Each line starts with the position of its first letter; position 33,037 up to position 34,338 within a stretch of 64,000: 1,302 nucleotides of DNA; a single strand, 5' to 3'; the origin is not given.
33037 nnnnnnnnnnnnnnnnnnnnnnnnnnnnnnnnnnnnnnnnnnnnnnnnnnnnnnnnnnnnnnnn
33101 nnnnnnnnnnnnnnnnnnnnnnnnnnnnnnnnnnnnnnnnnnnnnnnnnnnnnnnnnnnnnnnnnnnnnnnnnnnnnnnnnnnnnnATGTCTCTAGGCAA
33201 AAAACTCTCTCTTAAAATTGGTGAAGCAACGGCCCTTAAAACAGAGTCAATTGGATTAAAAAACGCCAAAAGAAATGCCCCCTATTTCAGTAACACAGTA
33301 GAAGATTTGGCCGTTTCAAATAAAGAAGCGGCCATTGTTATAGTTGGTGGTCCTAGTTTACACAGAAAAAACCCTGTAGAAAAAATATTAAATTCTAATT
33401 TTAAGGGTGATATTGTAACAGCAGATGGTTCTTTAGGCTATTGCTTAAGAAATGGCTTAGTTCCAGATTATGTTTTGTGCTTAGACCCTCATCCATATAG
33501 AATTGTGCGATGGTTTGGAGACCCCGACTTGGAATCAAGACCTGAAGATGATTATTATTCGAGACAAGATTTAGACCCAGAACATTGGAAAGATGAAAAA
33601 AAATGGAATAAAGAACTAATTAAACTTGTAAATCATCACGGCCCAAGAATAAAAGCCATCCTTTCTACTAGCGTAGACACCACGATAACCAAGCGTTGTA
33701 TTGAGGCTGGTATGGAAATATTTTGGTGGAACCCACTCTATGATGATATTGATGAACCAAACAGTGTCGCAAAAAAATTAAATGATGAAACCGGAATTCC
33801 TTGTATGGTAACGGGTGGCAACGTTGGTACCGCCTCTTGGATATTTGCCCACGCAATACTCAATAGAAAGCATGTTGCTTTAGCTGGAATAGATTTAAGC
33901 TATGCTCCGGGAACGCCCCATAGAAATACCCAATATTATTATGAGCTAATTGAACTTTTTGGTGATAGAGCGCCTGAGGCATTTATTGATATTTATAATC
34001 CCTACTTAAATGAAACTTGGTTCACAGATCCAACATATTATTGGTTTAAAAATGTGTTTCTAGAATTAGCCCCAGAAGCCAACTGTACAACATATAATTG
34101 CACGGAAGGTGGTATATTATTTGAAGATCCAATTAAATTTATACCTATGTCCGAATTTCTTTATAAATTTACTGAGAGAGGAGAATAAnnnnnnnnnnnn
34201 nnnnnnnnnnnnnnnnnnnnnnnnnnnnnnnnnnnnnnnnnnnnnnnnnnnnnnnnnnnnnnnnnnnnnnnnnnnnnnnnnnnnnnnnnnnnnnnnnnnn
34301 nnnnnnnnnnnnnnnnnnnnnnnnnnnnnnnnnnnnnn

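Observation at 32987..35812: Operon of a small Lys-rich ORF, a Maf-like DUF115/MptE-like protein and a B12-binding radical SAM enzyme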

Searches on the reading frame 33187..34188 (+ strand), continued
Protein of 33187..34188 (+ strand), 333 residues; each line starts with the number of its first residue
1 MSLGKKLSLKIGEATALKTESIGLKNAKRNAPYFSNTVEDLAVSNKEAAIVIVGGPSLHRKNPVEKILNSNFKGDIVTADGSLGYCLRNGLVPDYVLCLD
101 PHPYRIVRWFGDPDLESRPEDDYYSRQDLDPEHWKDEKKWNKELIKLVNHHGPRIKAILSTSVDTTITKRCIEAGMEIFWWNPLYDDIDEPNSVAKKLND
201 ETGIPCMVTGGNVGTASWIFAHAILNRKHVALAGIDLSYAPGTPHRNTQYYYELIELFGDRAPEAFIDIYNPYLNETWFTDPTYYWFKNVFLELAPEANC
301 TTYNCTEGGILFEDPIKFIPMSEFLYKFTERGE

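Call 93: search_protein_families(library=pfam, proteins=[L040:8552-11278:+, L072:7166-8026:+], max_evalue=0.001)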
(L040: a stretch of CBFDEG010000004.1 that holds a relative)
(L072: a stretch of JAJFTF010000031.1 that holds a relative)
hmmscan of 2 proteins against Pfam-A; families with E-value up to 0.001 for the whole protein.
L040:8552-11278:+ (908 aa): 20 families
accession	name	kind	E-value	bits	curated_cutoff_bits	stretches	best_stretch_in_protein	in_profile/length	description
PF01973.23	MptE-like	-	4.6e-41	140.9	34.6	1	210-378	5-170/171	6-hydroxymethylpterin diphosphokinase MptE-like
PF13181.12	TPR_8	-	2.6e-21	74.4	25.7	2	785-818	1-34/34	Tetratricopeptide repeat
PF07719.23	TPR_2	-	4.5e-20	70.5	27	1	785-818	1-34/34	Tetratricopeptide repeat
PF13428.12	TPR_14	-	2e-19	68.5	23.5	1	858-894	6-42/44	Tetratricopeptide repeat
PF00515.34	TPR_1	-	2e-17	62.6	27.8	1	785-818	1-34/34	Tetratricopeptide repeat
PF13431.12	TPR_17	-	5.2e-16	57.9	24.4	0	808-839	2-33/34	Tetratricopeptide repeat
PF14559.12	TPR_19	-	9.2e-16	58.4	25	2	829-892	1-64/68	Tetratricopeptide repeat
PF13432.12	TPR_16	-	4.5e-13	49.8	32.7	0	789-852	1-64/65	Tetratricopeptide repeat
PF13176.12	TPR_7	-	1.3e-10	41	27.9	0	859-887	5-35/36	Tetratricopeptide repeat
PF13424.12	TPR_12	-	6.1e-10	39.6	30.1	1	756-816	10-76/77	Tetratricopeptide repeat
PF13174.12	TPR_6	-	8.9e-10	39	26.3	0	786-816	1-31/33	Tetratricopeptide repeat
PF13414.12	TPR_11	-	1.1e-09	38.3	26.8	1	795-832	4-41/42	TPR repeat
PF13374.12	TPR_10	-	5.2e-08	33.1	27.5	0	859-882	8-31/42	Tetratricopeptide repeat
PF20157.4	Maf_flag10_N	-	5.3e-08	33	23.5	1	80-164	113-199/228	Glycosyltransferase Maf N-terminal domain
PF25063.1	ARM_TT21_C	-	6e-08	33.2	35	1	692-892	2-203/209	Tetratricopeptide repeat protein 21 C-terminal ARM domain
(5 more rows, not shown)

L072:7166-8026:+ (286 aa): 5 families
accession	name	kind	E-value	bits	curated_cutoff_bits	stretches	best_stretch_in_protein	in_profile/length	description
PF13489.12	Methyltransf_23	-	5.8e-13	49.3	27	1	87-192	20-123/164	Methyltransferase domain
PF08241.18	Methyltransf_11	-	8.2e-10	39.6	21.2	1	95-185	2-95/95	Methyltransferase domain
PF13847.12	Methyltransf_31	-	2.5e-09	37.4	27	1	90-189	4-113/145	Methyltransferase domain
PF08242.18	Methyltransf_12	-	1.1e-07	32.9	30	1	94-183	1-98/98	Methyltransferase domain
PF13649.12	Methyltransf_25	-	1.3e-06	29.4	27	1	93-181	1-97/97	Methyltransferase domain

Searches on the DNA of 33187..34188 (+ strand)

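Call 73: search_rna_families(sources=[L083, window], threshold=gathering)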
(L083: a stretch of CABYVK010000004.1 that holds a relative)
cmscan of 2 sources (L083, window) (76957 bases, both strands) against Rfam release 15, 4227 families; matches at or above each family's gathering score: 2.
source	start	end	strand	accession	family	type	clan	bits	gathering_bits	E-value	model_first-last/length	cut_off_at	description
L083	11974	12065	-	RF01689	AdoCbl-II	Cis-reg; riboswitch;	CL00101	82.5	36.5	4e-19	1-81/81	no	AdoCbl-II (Cobalamin/B12) riboswitch aptamer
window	5915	5987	-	RF00005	tRNA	Gene; tRNA;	CL00001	64.1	29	1.6e-11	1-71/71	no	tRNA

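Call 76: search_rna_families(sources=[L008, L012, L017, L022, L027, L035, L044, L045, L057, L064, L076], threshold=gathering)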
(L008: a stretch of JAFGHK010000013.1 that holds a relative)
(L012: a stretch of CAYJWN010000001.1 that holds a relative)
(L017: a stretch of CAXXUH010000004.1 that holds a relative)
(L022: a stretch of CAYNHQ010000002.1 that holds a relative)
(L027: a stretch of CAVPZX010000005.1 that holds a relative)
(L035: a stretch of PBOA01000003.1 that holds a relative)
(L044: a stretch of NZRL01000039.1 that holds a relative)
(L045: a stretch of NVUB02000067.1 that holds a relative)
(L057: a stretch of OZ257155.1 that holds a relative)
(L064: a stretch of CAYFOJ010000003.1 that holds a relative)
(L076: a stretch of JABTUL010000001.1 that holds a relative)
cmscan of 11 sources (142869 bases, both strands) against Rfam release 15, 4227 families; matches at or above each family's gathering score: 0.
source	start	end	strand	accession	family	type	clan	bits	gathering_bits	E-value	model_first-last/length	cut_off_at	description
